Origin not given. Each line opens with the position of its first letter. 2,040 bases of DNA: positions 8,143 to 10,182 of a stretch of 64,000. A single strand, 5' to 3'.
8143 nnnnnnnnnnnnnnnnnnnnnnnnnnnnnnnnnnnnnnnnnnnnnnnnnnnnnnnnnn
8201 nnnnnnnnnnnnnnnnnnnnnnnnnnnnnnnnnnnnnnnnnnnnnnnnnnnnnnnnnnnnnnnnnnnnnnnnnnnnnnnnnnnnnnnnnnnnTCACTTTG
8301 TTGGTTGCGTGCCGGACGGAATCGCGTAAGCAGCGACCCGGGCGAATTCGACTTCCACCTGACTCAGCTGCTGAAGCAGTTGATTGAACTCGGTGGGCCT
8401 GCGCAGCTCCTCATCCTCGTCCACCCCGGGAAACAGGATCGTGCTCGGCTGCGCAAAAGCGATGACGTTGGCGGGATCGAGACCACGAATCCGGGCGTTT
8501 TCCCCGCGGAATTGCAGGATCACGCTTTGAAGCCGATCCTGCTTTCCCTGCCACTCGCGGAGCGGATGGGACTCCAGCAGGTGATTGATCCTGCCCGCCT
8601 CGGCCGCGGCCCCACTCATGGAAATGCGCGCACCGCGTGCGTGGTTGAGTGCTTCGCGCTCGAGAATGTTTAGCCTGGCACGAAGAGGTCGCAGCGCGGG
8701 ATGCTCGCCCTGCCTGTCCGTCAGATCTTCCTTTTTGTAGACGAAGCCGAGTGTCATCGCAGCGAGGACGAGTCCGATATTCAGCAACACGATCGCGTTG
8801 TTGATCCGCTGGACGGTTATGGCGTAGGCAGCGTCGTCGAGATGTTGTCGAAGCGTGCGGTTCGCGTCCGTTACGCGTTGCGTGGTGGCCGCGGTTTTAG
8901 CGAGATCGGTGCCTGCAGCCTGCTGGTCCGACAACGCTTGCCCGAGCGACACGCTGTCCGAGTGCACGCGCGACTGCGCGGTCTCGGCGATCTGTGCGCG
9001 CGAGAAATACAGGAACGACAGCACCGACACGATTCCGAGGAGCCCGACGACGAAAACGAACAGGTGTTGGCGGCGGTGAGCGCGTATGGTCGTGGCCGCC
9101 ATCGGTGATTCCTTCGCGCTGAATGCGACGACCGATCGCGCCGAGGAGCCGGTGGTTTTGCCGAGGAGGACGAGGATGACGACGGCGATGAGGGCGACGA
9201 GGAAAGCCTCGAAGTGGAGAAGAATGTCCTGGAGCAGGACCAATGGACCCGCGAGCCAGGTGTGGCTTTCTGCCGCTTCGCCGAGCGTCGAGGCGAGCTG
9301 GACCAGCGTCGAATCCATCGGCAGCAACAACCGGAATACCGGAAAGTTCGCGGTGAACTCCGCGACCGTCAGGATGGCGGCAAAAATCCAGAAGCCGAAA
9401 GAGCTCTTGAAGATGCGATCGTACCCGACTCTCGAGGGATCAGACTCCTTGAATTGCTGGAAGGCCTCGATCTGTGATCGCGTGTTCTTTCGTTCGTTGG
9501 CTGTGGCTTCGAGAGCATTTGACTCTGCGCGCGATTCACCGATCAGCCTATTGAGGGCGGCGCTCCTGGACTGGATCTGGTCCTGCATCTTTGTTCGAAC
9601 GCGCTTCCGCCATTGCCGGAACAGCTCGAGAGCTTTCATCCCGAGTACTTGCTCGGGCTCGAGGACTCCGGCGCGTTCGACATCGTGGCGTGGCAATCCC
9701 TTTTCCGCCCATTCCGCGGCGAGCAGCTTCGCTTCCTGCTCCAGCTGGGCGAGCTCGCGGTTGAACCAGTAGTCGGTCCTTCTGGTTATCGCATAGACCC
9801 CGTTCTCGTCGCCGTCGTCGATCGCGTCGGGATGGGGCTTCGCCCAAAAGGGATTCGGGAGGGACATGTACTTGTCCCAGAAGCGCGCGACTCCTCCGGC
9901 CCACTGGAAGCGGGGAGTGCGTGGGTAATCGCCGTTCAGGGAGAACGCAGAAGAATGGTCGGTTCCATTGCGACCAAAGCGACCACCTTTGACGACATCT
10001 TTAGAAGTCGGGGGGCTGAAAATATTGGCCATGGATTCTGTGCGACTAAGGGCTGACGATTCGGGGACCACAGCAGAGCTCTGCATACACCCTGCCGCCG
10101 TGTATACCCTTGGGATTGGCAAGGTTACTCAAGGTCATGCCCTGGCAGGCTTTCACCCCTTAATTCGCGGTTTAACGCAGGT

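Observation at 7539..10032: Two-gene operon: 4-TM coiled-coil membrane protein plus MIDAS-bearing vWA lipoprotein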

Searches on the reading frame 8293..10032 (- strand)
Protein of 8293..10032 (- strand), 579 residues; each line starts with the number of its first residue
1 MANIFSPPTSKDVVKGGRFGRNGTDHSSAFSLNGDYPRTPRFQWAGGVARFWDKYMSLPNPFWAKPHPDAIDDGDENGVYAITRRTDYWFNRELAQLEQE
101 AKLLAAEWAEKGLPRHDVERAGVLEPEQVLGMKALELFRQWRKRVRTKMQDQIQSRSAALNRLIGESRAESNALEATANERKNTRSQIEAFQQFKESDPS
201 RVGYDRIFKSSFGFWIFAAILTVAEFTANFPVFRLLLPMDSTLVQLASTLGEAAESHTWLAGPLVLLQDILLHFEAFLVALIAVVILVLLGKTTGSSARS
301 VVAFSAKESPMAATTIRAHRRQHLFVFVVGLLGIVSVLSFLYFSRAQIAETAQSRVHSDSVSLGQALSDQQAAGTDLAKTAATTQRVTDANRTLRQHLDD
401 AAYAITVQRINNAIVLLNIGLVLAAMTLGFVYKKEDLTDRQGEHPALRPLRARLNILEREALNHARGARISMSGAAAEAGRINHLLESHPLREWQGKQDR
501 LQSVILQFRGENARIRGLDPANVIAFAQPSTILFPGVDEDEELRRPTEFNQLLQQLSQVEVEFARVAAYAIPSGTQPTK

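Call 3: search_protein_families(library=pfam, proteins=[window:8293-10032:-], max_evalue=1)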
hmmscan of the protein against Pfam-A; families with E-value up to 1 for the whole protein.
window:8293-10032:- (579 aa): 0 families

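Call 4: search_protein_families(library=padloc, proteins=[window:8293-10032:-], max_evalue=1)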
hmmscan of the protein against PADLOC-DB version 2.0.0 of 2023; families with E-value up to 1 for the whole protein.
window:8293-10032:- (579 aa): 0 families

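Call 5: search_protein_families(library=ncbifam, proteins=[window:8293-10032:-], max_evalue=1)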
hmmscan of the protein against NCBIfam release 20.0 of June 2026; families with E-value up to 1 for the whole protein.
window:8293-10032:- (579 aa): 2 families
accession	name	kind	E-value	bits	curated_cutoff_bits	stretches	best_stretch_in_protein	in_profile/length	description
NF049956.1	VI_Cas13e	exception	0.0048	16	175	1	138-214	188-266/467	type VI-C CRISPR-associated RNA-guided ribonuclease Cas13e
NF001926.0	PRK00704.1-3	equivalog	0.018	14.8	231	1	256-341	59-144/160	photosystem I reaction center protein subunit XI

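Call 7: find_homologous_proteins(query=window:8293-10032:-, max_evalue=0.001)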
Query window:8293-10032:- (579 aa): 172 proteins with E <= 0.001 among 8000 candidates; the best 120 are listed.
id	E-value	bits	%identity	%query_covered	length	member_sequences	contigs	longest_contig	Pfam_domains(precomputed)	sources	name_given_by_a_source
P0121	0.0e+0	1246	97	100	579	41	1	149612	-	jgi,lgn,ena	jgi:preprotein translocase subunit SecG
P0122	0.0e+0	1109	86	100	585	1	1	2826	-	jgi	jgi:hypothetical protein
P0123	0.0e+0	1106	86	100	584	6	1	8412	-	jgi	-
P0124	0.0e+0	1090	85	100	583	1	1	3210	-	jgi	jgi:hypothetical protein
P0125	0.0e+0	1085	85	100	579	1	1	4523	-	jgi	jgi:preprotein translocase subunit SecG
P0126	0.0e+0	1085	84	100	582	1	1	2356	-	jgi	jgi:hypothetical protein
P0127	0.0e+0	1077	84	100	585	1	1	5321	-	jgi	jgi:preprotein translocase subunit SecG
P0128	0.0e+0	1077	83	100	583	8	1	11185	-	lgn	-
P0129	0.0e+0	1072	84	100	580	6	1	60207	-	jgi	jgi:hypothetical protein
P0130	0.0e+0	1064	84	99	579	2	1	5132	-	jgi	-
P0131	0.0e+0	1055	82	100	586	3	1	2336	-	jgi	jgi:hypothetical protein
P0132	0.0e+0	1043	81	100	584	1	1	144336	-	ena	-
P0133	0.0e+0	1032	82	100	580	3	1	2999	-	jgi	jgi:hypothetical protein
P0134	0.0e+0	1032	81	99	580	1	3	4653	-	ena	-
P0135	0.0e+0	1030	80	99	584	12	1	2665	-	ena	-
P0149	1.1e-287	973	78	100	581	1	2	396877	-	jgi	jgi:preprotein translocase subunit SecG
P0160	1.2e-282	956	77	99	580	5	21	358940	-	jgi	jgi:hypothetical protein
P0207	5.9e-258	875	71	99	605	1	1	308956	-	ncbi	ncbi:MAG: hypothetical protein WD802_09035 [Gemmatimonadaceae bacterium]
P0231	5.5e-199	680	61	91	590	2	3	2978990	-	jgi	jgi:preprotein translocase subunit SecG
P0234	6.0e-198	677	58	98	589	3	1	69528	-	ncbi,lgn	-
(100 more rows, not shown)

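Call 8: find_encoding_contigs(protein=P0231, flank=8000, max_places=3)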
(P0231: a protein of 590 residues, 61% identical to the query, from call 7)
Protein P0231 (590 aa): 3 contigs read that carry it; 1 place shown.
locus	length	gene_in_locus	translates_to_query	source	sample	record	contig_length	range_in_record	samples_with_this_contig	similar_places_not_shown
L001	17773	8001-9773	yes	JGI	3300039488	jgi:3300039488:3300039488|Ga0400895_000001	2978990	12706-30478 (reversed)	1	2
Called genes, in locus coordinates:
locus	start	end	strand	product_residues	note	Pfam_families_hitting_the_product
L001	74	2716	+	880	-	PF03704:BTAD, PF00930:DPPIV_N (faint), PF07676:PD40 (faint), PF26550:Tricorn_2nd, PF26549:Tricorn_N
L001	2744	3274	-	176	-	PF02469:Fasciclin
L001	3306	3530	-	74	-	PF04070:DUF378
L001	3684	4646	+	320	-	PF00376:MerR (weak), PF13411:MerR_1, PF02607:B12-binding_2 (faint), PF02310:B12-binding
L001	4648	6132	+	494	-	PF01370:Epimerase, PF05368:NmrA, PF13460:NAD_binding_10, PF11066:DUF2867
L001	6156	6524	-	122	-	-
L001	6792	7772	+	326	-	-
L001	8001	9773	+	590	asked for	-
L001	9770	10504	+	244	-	-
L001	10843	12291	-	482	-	PF12895:ANAPC3 (faint), PF07719:TPR_2 (faint), PF13428:TPR_14 (faint)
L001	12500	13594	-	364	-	PF00196:GerE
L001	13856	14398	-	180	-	-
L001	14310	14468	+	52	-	-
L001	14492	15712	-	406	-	PF12704:MacB_PCD, PF02687:FtsX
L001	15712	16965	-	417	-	PF25917:BSH_RND, PF25973:BSH_CzcB, PF25881:HH_YBHG (weak), PF25876:HH_MFP_RND, PF25954:Beta-barrel_RND_2, PF25990:Beta-barrel_YknX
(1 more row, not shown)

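Call 9: find_encoding_contigs(protein=P0207, flank=8000, max_places=3)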
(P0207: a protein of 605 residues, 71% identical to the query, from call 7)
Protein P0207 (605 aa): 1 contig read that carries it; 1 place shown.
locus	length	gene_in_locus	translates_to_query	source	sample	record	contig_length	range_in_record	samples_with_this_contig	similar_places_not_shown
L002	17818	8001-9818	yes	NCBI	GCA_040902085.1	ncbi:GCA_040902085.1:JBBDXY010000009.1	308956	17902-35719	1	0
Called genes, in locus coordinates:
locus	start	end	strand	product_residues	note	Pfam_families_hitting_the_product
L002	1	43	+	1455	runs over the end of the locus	PF13020:NOV_C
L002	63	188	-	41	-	-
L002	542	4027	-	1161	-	PF13482:RNase_H_2, PF13086:AAA_11 (faint), PF13245:AAA_19 (weak), PF13604:AAA_30, PF01443:Viral_helicase1 (faint), PF13087:AAA_12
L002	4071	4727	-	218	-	-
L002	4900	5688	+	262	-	PF07505:DUF5131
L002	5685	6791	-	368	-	-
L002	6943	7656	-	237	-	PF13091:PLDc_2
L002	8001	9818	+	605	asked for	-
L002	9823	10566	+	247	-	-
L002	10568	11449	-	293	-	PF13577:SnoaL_4, PF13474:SnoaL_3, PF14534:DUF4440, PF12680:SnoaL_2, PF12973:Cupin_7 (weak), PF07883:Cupin_2 (weak)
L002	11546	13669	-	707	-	PF02897:Peptidase_S9_N, PF00326:Peptidase_S9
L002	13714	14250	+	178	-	PF05163:DinB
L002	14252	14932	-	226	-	-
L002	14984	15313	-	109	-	-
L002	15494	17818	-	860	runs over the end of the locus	PF06452:CBM9_1, PF19313:DUF5916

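Call 10: find_encoding_contigs(protein=P0149, flank=8000, max_places=3)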
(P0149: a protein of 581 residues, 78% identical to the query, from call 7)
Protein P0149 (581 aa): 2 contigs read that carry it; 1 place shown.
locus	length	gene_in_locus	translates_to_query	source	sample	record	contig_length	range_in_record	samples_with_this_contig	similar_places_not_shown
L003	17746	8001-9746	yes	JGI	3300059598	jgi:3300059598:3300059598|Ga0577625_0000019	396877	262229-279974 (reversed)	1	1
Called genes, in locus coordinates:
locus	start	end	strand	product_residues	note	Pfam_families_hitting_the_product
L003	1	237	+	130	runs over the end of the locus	-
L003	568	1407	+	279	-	-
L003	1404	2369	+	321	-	PF10923:BrxC_BrxD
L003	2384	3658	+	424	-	PF10923:BrxC_BrxD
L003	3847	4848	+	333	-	-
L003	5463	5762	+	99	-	-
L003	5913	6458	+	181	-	PF05163:DinB, PF12867:DinB_2 (weak)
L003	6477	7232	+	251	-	PF01738:DLH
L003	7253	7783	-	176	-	-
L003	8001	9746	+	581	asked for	-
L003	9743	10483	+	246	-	-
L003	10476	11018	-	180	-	PF11138:DUF2911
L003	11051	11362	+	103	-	-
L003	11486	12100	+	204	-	PF13489:Methyltransf_23 (weak), PF08241:Methyltransf_11, PF08242:Methyltransf_12, PF13649:Methyltransf_25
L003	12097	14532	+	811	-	PF00069:Pkinase, PF07714:PK_Tyr_Ser-Thr, PF01636:APH (weak), PF13428:TPR_14 (faint), PF13432:TPR_16 (faint), PF00515:TPR_1 (faint), PF13424:TPR_12 (weak), PF14559:TPR_19 (weak), +5 more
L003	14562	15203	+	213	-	PF01135:PCMT, PF13489:Methyltransf_23, PF01209:Ubie_methyltran, PF06325:PrmA, PF13847:Methyltransf_31, PF08241:Methyltransf_11, PF08242:Methyltransf_12, PF13649:Methyltransf_25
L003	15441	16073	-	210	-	-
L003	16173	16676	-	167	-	-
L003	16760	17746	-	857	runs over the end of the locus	PF06452:CBM9_1, PF19313:DUF5916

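Call 15: find_related_loci(query=A2, collection=genome_contigs, flank=6000)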
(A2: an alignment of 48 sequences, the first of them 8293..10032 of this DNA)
Query A2 (579 aa) in genome_contigs; peptide patterns used: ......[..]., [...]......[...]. (x = any residue, [..] = any of these).
51 stretches matched a pattern; 23 encode a relative of the query (tblastn E <= 1e-3); 23 distinct loci.
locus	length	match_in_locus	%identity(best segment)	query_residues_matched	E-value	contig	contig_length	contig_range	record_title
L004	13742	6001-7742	94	10-579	0e+0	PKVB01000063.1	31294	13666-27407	MAG: Gemmatimonadetes bacterium isolate palsa_1244 73.20120500_P37.7_contig_116, whole genome shotgun sequence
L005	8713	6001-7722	76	1-573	0e+0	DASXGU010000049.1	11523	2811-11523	MAG TPA_asm: Gemmatimonadaceae bacterium isolate SMAG_U5173 k141_293158, whole genome shotgun sequence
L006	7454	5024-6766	73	1-574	0e+0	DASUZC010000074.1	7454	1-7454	MAG TPA_asm: Gemmatimonadaceae bacterium isolate SMAG_U1912 k141_1041482, whole genome shotgun sequence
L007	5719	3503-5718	74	1-574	0e+0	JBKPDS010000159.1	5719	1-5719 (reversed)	MAG: Gemmatimonadota bacterium isolate GB_EKS_MAG_00018 GB_EKS_000001514784, whole genome shotgun sequence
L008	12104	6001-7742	98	1-579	0e+0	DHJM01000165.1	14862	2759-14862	MAG TPA_asm: Gemmatimonadales bacterium UBA4720 UBA4720_contig_8288, whole genome shotgun sequence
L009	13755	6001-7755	70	1-578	0e+0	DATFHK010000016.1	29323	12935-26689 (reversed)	MAG TPA_asm: Gemmatimonadaceae bacterium isolate SMAG_U8687 k141_1418087, whole genome shotgun sequence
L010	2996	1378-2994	79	1-539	0e+0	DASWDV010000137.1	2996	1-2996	MAG TPA_asm: Gemmatimonadaceae bacterium isolate SMAG_U2745 k141_774037, whole genome shotgun sequence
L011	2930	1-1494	82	81-578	0e+0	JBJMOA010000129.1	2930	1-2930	MAG: Gemmatimonadaceae bacterium isolate 12C16O_48h_50_P10_coass_bin_20 k141_336772, whole genome shotgun sequence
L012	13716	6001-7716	71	1-572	0e+0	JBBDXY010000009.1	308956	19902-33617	MAG: Gemmatimonadaceae bacterium isolate LejiaD_62_122 Lejia_D_42_length_308956_cov_75, whole genome shotgun sequence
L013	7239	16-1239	80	167-574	0e+0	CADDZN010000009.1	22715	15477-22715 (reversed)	unidentified bacterium isolate 29 genome assembly, contig: NODE_1420_length_22715_cov_3.883168, whole genome shotgun seq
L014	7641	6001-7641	61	12-556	0e+0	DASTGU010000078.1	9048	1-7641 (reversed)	MAG TPA_asm: Gemmatimonadaceae bacterium isolate SMAG_U38 k141_1734944, whole genome shotgun sequence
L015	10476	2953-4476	62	68-577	0e+0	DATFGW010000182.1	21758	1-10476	MAG TPA_asm: Gemmatimonadaceae bacterium isolate SMAG_U8673 k141_507649, whole genome shotgun sequence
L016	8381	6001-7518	63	66-570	0e+0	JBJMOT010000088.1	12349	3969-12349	MAG: Gemmatimonadaceae bacterium isolate H1_18_all_fractions_metab_conc_44_61_12 k255_4652609, whole genome shotgun sequ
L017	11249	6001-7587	61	51-577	0e+0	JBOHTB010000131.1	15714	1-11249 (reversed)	MAG: Gemmatimonadaceae bacterium isolate TC-S_metawrap_bin.217 k127_1209229, whole genome shotgun sequence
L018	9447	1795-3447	60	20-570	0e+0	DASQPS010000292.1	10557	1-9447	MAG TPA_asm: Gemmatimonadaceae bacterium isolate SMAG_U10836 k141_149269, whole genome shotgun sequence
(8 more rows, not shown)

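Call 23: search_solved_structures(query=A2, max_evalue=10, show_alignments=1)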
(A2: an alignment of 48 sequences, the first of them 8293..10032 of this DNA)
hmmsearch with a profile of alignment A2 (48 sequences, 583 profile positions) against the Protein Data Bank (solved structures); distinct sequences matched with E-value up to 10: 0.

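Call 24: predict_structure(alignment_id=A2)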
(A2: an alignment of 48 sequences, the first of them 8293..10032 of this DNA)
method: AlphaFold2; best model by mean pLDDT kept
length: 579 residues; sequences in the alignment: 48
mean_pLDDT: 70.8   pTM: 0.45
mean pLDDT of the five models: 70.8, 66.9, 64.5, 64.2, 61.8
residues with pLDDT >= 90: 111; 70-90: 232; 50-70: 138; < 50: 98
segments of 3 or more residues with pLDDT < 50: 1-44, 64-75, 196-209, 238-240, 432-442, 575-579
pLDDT, mean of each block of 10 residues (from residue 1): 36 30 30 31 52 61 45 52 84 93 85 56 72 92 90 91 96 95 90 56 42 60 59 51 52 53 55 62 76 71 54 60 78 81 73 80 86 79 84 81 72 75 70 43 69 92 94 93 85 88 88 85 69 82 82 95 92 55
secondary structure, 60 per line:
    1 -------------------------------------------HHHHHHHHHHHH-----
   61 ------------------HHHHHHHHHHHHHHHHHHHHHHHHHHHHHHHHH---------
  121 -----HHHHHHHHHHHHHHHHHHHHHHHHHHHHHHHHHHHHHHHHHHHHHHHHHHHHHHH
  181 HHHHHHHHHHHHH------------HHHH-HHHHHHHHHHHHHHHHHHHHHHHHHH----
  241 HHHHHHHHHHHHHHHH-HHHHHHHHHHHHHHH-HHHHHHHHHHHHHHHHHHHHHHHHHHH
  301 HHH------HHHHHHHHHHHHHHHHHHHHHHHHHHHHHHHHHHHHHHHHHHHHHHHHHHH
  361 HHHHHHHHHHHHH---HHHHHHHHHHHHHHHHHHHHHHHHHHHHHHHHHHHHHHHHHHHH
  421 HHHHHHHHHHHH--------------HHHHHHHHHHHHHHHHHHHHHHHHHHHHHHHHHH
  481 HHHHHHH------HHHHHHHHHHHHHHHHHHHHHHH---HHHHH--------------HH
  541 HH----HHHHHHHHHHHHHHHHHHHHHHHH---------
elements in order: H44-55 H79-111 H126-193 H206-209 H211-236 H241-256 H258-272 H274-303 H310-373 H377-432 H447-487 H494-516 H520-524 H539-542 H547-570

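Call 26: fold_search(model_id=the predicted structure, library=pdb)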
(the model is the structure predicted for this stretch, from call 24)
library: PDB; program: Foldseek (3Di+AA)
matches with E <= 10: 381; with E <= 0.001: 0
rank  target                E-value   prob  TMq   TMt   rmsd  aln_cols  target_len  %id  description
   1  9y6s_9Q               6.9e-02  0.23  0.11  0.03  37.1       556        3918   11  96-nm repeat of the Leishmania tarentolae doublet microtubule (released 2025-12-17)
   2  9mg8_A                9.3e-02  0.25  0.10  0.14  50.5       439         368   13  Crystal Structure of b-iTHR-110 (released 2025-12-17)
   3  9y6s_7C               1.2e-01  0.18  0.11  0.03  42.6       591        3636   13  96-nm repeat of the Leishmania tarentolae doublet microtubule (released 2025-12-17)
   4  9y6s_6o               1.3e-01  0.14  0.09  0.02  38.9       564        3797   12  96-nm repeat of the Leishmania tarentolae doublet microtubule (released 2025-12-17)
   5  9e5c_5i               1.4e-01  0.21  0.11  0.03  37.6       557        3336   11  Cryo-EM structure of 96 nm repeat of microtubule doublet from T. brucei flagellum (released 2025-03-12)
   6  6h2x                  1.6e-01  0.69  0.17  0.25  30.8       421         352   14  MukB coiled-coil elbow from E. coli (released 2019-03-06)
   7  8glv_Fm               1.9e-01  0.23  0.12  0.02  35.0       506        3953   10  96-nm repeat unit of doublet microtubules from Chlamydomonas reinhardtii flagella (released 2023-05-31)
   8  7zr1_C                2.2e-01  0.15  0.11  0.08  46.8       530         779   12  Chaetomium thermophilum Mre11-Rad50-Nbs1 complex bound to ATPyS (composite structure) (released 2023-01-11)
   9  9e5c_5k               2.6e-01  0.14  0.11  0.03  36.3       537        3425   10  Cryo-EM structure of 96 nm repeat of microtubule doublet from T. brucei flagellum (released 2025-03-12)
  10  9a65_B                2.8e-01  0.30  0.12  0.11  45.9       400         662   11  Integrative model of YVAQ-MCPB by crosslinking MS and deep learning (released 2024-09-18)
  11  9a69_B                3.2e-01  0.41  0.15  0.14  44.9       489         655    9  Integrative model of MCPB-MCPC by crosslinking MS and deep learning (released 2024-09-18)
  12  5a7d_D                3.2e-01  0.18  0.07  0.11  44.5       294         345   14  Tetrameric assembly of LGN with Inscuteable (released 2016-08-03)
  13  3qf4_A                3.4e-01  0.28  0.11  0.11  35.3       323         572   13  Crystal structure of a heterodimeric ABC transporter in its inward-facing conformation (released 2012-03-28)
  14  8glv_Mm               3.5e-01  0.15  0.12  0.03  37.6       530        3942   11  96-nm repeat unit of doublet microtubules from Chlamydomonas reinhardtii flagella (released 2023-05-31)
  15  5j1i_A                4.0e-01  0.11  0.09  0.13  45.2       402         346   13  Structure of the spectrin repeats 7, 8, and 9 of the plakin domain of plectin (released 2016-07-20)
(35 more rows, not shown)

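Call 36: search_protein_representatives(alignment_id=A2)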
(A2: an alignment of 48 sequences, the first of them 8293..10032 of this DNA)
Query: 48 sequences, 583 profile positions. Proteins with E-value up to 0.001 (for the whole library): 211; up to 1e-10: 175; up to 1e-30: 102. The best 150 are listed.
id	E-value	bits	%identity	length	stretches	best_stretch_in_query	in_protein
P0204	0.0e+00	1060.0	-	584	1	1-577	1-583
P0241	1.2e-164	565.3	-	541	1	65-574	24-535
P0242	5.0e-162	556.7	-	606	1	66-571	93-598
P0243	5.6e-157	540.0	-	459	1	129-572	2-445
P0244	2.1e-152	524.9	-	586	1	62-571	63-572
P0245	1.4e-150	518.9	-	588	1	20-563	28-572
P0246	4.1e-145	500.8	-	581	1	61-563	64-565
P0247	9.8e-138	476.4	-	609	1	70-563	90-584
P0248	4.3e-136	471.0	-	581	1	69-566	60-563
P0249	1.6e-130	452.6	-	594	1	18-566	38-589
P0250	2.3e-129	448.8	-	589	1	69-566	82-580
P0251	1.9e-121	422.7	-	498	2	71-462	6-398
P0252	4.6e-117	408.2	-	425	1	162-569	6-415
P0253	7.2e-117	407.6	-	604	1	70-568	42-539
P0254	4.0e-112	391.9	-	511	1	66-446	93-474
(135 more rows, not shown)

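Call 38: search_protein_families(library=pfam, alignment_id=A3, max_evalue=0.01)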
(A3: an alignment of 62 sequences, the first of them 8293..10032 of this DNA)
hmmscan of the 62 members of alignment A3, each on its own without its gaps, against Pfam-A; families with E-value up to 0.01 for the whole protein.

A. member 1, window:8293-10032:- (579 aa): 0 families

B. families by the number of members that match (of 62 scanned): 2 families
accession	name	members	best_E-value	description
PF05531.17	NPV_P10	1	0.00056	Nucleopolyhedrovirus P10 protein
PF03616.19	Glt_symporter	1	0.00082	Sodium/glutamate symporter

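Call 43: find_related_loci(query=A4, collection=genome_contigs, flank=6000)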
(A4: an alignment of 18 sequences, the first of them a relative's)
Query A4 (601 aa) in genome_contigs; peptide patterns used: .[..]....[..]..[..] (x = any residue, [..] = any of these).
24 stretches matched a pattern; 23 encode a relative of the query (tblastn E <= 1e-3); 23 distinct loci.
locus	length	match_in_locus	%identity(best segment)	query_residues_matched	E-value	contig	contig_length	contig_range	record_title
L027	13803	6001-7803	100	1-601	0e+0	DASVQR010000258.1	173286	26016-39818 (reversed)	MAG TPA_asm: Longimicrobiaceae bacterium isolate SMAG_U3213 k141_469727, whole genome shotgun sequence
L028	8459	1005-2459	48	98-583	7e-136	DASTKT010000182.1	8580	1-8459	MAG TPA_asm: Longimicrobiales bacterium isolate SMAG_U2254 k141_1501952, whole genome shotgun sequence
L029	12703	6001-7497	44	90-586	1e-116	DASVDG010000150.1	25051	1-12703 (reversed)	MAG TPA_asm: Longimicrobiales bacterium isolate SMAG_U2027 k141_573140, whole genome shotgun sequence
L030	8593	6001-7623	41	30-584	8e-113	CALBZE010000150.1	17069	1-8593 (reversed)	MAG TPA_asm: uncultured bacterium isolate SRR5251193_bin.70_CONCOCT_v1.1_MAG genome assembly, contig: ERZ795068.3442, wh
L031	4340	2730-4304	40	45-583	6e-109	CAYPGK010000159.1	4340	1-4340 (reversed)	MAG TPA_asm: uncultured Gemmatimonadaceae bacterium isolate SRP268622_co1_34 genome assembly, contig: NODE_51588_length_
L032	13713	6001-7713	42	1-582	3e-106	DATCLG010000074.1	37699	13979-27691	MAG TPA_asm: Longimicrobiales bacterium isolate SMAG_U7116 k141_464761, whole genome shotgun sequence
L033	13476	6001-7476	39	98-582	4e-106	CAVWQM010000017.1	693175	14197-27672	MAG: uncultured Acidobacteriaceae bacterium isolate MFD04967.bin.1.10 genome assembly, contig: contig_7189, whole genome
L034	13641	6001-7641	35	4-581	1e-105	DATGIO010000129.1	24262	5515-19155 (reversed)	MAG TPA_asm: Candidatus Angelobacter sp. isolate SMAG_U9809 k141_775242, whole genome shotgun sequence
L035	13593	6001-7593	37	57-583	1e-104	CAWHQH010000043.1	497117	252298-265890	MAG: Terriglobia bacterium isolate MFD08416.bin.2.48 genome assembly, contig: contig_7866, whole genome shotgun sequence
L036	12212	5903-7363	39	96-582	7e-99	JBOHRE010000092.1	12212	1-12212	MAG: Longimicrobiales bacterium isolate SD8037_maxbin2.bin.20_sub NODE_2191_length_12212_cov_2.709723, whole genome shot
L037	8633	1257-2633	38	90-550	3e-96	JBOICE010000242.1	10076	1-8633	MAG: Pseudomonas sp. isolate M3-S_concoct.bin.132_sub k127_976921, whole genome shotgun sequence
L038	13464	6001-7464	40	98-587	2e-95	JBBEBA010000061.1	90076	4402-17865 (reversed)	MAG: Gemmatimonadota bacterium isolate LejiaF_68_43 Lejia_F_394_length_90076_cov_24, whole genome shotgun sequence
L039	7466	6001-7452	37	97-580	5e-93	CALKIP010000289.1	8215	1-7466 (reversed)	MAG TPA_asm: uncultured bacterium isolate SRR6713625_bin.14_CONCOCT_v1.1_MAG genome assembly, contig: ERZ794971.5314, wh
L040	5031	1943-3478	40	61-587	9e-92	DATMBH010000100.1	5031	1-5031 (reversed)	MAG TPA_asm: Gemmatimonadales bacterium isolate SMAG_U13348 k141_170089, whole genome shotgun sequence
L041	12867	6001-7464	36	58-548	1e-91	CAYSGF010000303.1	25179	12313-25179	MAG TPA_asm: uncultured Gemmatimonadaceae bacterium isolate binchicken_co31_56 genome assembly, contig: k141_3237795, wh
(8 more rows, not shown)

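Call 49: search_protein_families(library=pfam, alignment_id=A6, max_evalue=0.0001)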
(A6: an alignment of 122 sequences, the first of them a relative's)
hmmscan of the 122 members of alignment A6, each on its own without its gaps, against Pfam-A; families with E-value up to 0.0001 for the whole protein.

A. member 1, L001:6156-6635:- (159 aa): 0 families

B. families by the number of members that match (of 122 scanned): 136 families (the first 25 are shown)
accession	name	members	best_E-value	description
PF14534.12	DUF4440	5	8.2e-16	Domain of unknown function (DUF4440)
PF13577.12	SnoaL_4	5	1e-09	SnoaL-like domain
PF07883.17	Cupin_2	5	9.1e-09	Cupin domain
PF00072.30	Response_reg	4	2.7e-26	Response regulator receiver domain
PF12680.13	SnoaL_2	4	2.2e-09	SnoaL-like domain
PF02518.31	HATPase_c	3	7.9e-30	Histidine kinase-, DNA gyrase B-, and HSP90-like ATPase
PF00512.31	HisKA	3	2.1e-19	His Kinase A (phospho-acceptor) domain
PF01850.27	PIN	3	2.4e-15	PIN domain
PF00190.28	Cupin_1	3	2.4e-06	Cupin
PF00144.29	Beta-lactamase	2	3.8e-66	Beta-lactamase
PF07676.18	PD40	2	1.1e-56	WD40-like Beta Propeller Repeat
PF00326.27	Peptidase_S9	2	1.9e-51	Prolyl oligopeptidase family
PF02897.21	Peptidase_S9_N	2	7.7e-41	Prolyl oligopeptidase, N-terminal beta-propeller domain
PF00933.27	Glyco_hydro_3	2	4.2e-39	Glycosyl hydrolase family 3 N terminal domain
PF14518.11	Haem_oxygenas_2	2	1.1e-37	Iron-containing redox enzyme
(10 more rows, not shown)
